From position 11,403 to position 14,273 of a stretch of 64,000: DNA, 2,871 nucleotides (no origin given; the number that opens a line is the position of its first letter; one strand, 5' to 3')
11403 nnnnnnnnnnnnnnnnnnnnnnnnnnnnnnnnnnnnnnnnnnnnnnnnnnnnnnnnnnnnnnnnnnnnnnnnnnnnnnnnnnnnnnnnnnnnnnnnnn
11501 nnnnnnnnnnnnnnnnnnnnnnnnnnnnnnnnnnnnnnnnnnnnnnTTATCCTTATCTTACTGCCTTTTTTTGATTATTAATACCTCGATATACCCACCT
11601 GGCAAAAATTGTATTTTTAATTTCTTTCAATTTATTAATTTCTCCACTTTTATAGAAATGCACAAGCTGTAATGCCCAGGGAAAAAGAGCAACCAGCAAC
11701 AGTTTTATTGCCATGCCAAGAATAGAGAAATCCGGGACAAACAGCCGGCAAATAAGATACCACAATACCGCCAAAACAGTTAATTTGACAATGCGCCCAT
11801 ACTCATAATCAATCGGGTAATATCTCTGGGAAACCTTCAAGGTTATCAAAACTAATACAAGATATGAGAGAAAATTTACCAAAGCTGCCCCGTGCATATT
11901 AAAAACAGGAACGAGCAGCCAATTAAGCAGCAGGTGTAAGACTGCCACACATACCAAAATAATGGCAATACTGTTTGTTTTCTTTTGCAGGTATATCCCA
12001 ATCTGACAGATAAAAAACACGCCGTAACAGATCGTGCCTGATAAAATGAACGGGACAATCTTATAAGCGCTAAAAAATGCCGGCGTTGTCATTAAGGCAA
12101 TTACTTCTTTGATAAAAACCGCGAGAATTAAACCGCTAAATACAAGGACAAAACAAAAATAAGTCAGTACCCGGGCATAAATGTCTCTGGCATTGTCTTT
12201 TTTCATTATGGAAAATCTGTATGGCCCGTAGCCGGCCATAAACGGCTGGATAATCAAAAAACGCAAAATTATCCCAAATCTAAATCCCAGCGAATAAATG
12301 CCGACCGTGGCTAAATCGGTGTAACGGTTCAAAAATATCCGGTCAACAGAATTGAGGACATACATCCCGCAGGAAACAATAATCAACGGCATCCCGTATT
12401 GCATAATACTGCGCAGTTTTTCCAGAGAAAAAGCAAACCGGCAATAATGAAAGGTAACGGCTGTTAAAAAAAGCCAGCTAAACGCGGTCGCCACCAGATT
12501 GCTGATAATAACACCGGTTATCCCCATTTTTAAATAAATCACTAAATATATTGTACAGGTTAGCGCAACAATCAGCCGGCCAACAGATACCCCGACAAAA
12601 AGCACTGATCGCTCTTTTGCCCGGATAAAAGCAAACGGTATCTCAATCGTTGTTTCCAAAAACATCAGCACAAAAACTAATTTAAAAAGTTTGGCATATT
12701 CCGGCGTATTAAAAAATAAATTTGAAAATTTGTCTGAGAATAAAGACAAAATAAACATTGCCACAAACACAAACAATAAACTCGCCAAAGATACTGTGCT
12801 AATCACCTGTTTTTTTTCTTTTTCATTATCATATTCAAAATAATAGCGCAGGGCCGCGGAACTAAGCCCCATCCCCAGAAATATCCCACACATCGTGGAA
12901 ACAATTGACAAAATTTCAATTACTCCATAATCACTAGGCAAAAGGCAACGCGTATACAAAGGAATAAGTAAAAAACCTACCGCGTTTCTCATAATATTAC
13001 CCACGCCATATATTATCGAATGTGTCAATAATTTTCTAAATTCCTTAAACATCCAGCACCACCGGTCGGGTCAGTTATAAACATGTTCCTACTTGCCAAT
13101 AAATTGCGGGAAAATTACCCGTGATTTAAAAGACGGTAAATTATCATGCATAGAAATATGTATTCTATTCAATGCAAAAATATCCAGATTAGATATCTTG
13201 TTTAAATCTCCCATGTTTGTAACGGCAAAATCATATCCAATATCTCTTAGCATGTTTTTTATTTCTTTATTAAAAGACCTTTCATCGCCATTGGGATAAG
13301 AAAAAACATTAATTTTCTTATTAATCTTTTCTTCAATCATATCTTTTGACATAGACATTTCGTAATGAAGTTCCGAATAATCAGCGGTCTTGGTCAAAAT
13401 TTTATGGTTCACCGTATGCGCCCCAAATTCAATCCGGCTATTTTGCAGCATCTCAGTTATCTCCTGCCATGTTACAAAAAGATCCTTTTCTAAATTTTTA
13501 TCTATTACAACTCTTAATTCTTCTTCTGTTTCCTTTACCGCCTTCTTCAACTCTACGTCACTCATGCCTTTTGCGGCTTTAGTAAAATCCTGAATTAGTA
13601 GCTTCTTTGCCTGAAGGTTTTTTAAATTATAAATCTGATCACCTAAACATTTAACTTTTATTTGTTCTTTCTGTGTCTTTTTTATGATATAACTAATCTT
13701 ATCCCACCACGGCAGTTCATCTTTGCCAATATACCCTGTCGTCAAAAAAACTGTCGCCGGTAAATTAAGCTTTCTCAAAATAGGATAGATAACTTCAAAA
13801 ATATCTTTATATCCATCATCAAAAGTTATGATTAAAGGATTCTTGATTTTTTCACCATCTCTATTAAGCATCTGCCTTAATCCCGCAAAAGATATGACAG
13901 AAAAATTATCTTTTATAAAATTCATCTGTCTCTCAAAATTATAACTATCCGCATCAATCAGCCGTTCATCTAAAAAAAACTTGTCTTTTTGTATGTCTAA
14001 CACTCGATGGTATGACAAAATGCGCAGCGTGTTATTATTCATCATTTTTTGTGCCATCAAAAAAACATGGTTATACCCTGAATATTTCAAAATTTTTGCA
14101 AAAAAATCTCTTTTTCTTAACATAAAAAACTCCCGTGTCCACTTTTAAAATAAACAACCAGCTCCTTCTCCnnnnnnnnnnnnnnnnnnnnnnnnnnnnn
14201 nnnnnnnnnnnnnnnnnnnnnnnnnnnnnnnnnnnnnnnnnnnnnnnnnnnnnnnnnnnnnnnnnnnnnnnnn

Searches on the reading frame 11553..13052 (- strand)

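Call 45: search_protein_families(library=pfam, proteins=[window:11553-13052:-])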
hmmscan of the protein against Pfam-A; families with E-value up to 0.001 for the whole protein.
window:11553-13052:- (499 aa): 2 families
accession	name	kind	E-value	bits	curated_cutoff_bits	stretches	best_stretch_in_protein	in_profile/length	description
PF01943.22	Polysacc_synt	-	1.2e-20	74.5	28.2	1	11-275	4-266/274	Polysaccharide biosynthesis protein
PF13440.11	Polysacc_synt_3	-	6e-19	68.8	23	1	34-323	3-285/293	Polysaccharide biosynthesis protein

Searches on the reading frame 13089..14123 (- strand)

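Call 80: search_protein_families(library=pfam, proteins=[window:13089-14123:-], max_evalue=0.00001)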
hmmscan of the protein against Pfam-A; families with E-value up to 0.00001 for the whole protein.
window:13089-14123:- (344 aa): 1 family
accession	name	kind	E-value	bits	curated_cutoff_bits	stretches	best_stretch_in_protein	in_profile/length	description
PF01522.26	Polysacc_deac_1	-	4.6e-24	85.2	23.1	2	209-299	42-123/124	Polysaccharide deacetylase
